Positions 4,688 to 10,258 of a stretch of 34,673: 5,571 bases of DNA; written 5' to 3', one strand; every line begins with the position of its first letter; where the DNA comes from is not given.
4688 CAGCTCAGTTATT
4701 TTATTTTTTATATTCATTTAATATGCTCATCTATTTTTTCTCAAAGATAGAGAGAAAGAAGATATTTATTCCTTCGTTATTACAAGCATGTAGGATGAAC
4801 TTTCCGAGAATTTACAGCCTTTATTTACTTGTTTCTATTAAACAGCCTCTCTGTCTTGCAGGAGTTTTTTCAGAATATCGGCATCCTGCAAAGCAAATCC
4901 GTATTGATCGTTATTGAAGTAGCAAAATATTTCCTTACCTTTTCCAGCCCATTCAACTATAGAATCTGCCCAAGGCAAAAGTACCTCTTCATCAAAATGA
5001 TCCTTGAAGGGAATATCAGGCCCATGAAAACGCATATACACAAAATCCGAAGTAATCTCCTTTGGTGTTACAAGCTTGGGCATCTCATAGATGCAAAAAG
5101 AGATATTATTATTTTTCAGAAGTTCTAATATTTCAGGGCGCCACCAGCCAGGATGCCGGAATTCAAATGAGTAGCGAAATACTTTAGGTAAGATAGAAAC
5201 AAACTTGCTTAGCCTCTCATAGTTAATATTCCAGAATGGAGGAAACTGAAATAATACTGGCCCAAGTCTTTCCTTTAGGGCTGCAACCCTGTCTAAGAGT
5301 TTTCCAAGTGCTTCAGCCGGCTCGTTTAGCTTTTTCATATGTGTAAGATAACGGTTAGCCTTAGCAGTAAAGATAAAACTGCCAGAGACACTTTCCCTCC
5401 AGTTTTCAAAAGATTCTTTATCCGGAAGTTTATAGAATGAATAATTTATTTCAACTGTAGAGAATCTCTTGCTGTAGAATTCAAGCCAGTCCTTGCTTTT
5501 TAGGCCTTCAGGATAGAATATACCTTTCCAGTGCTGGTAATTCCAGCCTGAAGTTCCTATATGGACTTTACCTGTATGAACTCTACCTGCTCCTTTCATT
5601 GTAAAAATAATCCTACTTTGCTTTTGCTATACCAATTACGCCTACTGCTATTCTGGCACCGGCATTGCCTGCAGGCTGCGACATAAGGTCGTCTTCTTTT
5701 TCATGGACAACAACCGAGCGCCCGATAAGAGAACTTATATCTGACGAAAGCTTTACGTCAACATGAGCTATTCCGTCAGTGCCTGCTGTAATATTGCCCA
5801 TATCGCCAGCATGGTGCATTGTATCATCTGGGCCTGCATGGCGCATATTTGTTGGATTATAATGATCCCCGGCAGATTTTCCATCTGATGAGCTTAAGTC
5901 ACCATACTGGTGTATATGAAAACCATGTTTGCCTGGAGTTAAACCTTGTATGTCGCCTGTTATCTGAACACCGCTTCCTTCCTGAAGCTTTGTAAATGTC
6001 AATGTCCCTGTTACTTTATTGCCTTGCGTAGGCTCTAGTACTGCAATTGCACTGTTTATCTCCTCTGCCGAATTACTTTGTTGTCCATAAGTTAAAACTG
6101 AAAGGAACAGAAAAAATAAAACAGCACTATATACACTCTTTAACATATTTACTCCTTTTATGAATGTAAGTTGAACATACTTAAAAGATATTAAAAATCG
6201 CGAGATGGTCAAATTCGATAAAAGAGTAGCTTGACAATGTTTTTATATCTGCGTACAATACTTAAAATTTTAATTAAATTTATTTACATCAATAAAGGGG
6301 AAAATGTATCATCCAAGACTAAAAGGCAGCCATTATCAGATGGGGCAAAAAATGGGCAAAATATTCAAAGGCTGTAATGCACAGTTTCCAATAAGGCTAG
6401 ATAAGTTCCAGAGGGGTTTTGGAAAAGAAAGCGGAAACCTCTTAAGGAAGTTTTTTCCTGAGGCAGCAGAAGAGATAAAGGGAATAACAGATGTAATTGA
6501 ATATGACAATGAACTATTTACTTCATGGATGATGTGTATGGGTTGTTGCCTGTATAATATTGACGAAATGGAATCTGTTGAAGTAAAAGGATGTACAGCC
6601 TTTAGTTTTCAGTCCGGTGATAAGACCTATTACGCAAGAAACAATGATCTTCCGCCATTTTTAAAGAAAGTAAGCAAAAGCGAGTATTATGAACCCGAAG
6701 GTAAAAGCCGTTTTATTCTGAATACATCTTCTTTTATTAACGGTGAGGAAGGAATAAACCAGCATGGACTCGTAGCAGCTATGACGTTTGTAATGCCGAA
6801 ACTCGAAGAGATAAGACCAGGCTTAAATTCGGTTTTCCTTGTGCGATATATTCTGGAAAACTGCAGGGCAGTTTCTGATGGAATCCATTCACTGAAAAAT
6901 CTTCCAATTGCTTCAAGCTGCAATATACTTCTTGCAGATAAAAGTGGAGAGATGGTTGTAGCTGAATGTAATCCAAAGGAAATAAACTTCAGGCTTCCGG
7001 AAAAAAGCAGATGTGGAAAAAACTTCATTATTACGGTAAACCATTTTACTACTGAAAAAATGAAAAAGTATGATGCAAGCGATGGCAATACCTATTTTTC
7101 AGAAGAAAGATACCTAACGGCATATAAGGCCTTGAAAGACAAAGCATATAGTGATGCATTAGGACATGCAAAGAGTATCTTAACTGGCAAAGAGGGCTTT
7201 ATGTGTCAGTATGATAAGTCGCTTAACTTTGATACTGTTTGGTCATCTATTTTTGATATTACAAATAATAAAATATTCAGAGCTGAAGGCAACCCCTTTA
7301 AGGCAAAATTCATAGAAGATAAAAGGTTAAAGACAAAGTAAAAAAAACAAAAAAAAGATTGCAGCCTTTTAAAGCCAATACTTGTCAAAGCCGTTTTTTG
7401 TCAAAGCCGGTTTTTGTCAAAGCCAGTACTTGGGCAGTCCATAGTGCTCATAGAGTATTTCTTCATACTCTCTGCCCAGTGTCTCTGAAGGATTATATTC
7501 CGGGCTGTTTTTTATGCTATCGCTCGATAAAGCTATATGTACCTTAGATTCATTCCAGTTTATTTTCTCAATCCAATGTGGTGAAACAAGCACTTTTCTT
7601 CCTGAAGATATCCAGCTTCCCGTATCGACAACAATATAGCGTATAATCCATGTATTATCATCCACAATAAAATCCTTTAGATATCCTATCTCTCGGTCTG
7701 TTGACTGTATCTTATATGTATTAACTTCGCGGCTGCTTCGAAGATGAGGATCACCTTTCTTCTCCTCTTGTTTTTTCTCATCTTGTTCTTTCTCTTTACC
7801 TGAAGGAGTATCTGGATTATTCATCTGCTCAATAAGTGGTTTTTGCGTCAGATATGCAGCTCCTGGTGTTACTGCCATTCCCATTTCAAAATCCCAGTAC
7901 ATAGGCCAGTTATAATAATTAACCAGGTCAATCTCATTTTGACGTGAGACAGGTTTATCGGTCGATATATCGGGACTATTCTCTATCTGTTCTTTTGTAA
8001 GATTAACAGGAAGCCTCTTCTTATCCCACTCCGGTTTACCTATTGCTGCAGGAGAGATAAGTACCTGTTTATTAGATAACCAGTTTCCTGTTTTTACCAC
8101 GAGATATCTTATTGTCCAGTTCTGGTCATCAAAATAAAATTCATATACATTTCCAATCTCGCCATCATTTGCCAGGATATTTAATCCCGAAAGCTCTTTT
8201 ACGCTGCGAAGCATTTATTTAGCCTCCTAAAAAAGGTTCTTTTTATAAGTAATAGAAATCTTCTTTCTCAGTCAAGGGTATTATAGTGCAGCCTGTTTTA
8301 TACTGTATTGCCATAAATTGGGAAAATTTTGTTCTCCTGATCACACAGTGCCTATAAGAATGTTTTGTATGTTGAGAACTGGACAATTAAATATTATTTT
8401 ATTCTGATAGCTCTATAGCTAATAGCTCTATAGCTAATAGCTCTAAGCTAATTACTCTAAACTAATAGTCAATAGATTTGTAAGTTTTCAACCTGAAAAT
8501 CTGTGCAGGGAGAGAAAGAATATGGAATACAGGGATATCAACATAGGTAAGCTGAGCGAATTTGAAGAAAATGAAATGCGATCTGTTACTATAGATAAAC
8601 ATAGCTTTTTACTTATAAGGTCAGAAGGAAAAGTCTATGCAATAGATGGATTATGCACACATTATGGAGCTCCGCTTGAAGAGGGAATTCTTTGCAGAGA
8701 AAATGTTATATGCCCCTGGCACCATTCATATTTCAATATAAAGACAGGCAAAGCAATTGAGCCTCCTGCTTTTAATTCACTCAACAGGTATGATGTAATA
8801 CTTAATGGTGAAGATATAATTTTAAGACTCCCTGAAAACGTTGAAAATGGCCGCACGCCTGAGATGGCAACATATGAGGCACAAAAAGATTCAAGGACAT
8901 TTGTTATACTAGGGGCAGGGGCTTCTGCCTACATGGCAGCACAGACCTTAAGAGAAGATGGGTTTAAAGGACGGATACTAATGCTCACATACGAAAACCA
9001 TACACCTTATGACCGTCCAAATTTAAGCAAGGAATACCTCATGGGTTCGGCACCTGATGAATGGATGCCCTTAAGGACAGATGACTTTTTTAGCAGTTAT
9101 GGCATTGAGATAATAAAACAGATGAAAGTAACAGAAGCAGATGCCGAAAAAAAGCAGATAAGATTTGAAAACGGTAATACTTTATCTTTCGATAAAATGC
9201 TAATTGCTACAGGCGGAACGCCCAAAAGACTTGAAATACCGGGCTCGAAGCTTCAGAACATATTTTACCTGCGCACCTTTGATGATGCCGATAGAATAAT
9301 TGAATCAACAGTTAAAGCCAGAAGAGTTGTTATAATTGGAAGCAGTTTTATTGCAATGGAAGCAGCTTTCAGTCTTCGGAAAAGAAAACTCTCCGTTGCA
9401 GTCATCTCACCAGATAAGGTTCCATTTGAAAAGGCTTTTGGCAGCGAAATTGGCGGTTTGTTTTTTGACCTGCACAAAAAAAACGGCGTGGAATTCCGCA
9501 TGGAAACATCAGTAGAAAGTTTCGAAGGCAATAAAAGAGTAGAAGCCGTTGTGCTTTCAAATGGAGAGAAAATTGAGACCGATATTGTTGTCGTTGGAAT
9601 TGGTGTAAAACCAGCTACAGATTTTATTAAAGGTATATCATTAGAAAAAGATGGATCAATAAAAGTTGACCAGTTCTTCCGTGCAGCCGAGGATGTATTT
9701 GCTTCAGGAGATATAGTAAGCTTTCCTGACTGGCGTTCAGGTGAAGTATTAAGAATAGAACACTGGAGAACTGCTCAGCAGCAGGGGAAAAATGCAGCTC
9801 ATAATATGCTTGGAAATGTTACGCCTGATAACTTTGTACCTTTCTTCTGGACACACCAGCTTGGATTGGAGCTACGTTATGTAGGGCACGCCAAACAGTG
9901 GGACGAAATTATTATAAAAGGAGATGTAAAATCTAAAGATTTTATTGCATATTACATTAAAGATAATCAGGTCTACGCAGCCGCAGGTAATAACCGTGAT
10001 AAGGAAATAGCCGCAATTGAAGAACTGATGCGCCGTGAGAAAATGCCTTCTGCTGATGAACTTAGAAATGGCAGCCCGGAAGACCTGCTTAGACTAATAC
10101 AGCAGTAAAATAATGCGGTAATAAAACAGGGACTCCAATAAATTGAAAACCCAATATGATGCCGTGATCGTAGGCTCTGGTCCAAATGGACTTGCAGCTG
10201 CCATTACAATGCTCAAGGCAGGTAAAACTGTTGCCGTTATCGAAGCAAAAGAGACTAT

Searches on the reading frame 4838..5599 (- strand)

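Call 3: search_protein_families(library=pfam, proteins=[window:4838-5599:-], max_evalue=0.001)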
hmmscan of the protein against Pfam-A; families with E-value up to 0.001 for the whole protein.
window:4838-5599:- (253 aa): 1 family
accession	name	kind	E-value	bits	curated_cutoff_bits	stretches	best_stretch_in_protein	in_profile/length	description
PF01904.24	DUF72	-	1.4e-65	221.9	25.3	1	29-245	1-216/217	Protein of unknown function DUF72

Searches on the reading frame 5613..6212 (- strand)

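Call 3: search_protein_families(library=pfam, proteins=[window:5613-6212:-], max_evalue=0.001)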
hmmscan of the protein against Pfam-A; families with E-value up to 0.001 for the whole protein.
window:5613-6212:- (199 aa): 1 family
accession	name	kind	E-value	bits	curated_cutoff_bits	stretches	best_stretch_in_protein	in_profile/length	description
PF00080.25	Sod_Cu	-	1.9e-42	145.2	28.9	1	67-193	1-133/133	Copper/zinc superoxide dismutase (SODC)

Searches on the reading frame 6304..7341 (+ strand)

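Call 3: search_protein_families(library=pfam, proteins=[window:6304-7341:+], max_evalue=0.001)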
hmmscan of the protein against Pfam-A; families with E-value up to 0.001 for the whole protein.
window:6304-7341:+ (345 aa): 1 family
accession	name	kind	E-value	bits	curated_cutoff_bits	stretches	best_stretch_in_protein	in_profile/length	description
PF03417.21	AAT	-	1.6e-30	106.9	23.2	1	105-331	4-223/225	Acyl-coenzyme A:6-aminopenicillanic acid acyl-transferase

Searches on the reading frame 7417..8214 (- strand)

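Call 3: search_protein_families(library=pfam, proteins=[window:7417-8214:-], max_evalue=0.001)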
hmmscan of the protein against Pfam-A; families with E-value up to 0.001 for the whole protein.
window:7417-8214:- (265 aa): 1 family
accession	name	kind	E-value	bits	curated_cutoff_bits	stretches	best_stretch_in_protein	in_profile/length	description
PF05239.21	PRC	-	4.7e-14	52.6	21.2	2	5-58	6-59/78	PRC-barrel domain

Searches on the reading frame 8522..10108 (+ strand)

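Call 3: search_protein_families(library=pfam, proteins=[window:8522-10108:+], max_evalue=0.001)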
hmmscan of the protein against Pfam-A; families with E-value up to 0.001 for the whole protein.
window:8522-10108:+ (528 aa): 9 families
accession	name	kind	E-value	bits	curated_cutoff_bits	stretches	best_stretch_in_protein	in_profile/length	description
PF07992.20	Pyr_redox_2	-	4.8e-58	197.3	26.1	1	127-422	3-291/291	Pyridine nucleotide-disulphide oxidoreductase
PF00355.32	Rieske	-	2.9e-17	62.8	20.3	1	8-90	5-87/88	Rieske [2Fe-2S] domain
PF00070.33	Pyr_redox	-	5.9e-17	62.4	22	1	268-347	1-81/82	Pyridine nucleotide-disulphide oxidoreductase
PF14759.12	Reductase_C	-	1.4e-13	51.6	25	1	441-517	1-77/85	Reductase C-terminal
PF13738.12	Pyr_redox_3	-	1.7e-09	37.8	30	1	191-383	92-290/305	Pyridine nucleotide-disulphide oxidoreductase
PF13806.12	Rieske_2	-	4.2e-08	33.5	27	1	7-100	4-102/104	Rieske-like [2Fe-2S] domain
PF03486.20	HI0933_like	-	1.4e-07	31.7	50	0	192-233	121-165/244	HI0933-like protein Rossmann domain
PF22543.2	Rieske_4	-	0.00039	21.1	28.4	0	16-78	11-77/119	Soluble Rieske-type ferredoxin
PF01266.30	DAO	-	0.00058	19.9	27.9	0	319-362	160-204/353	FAD dependent oxidoreductase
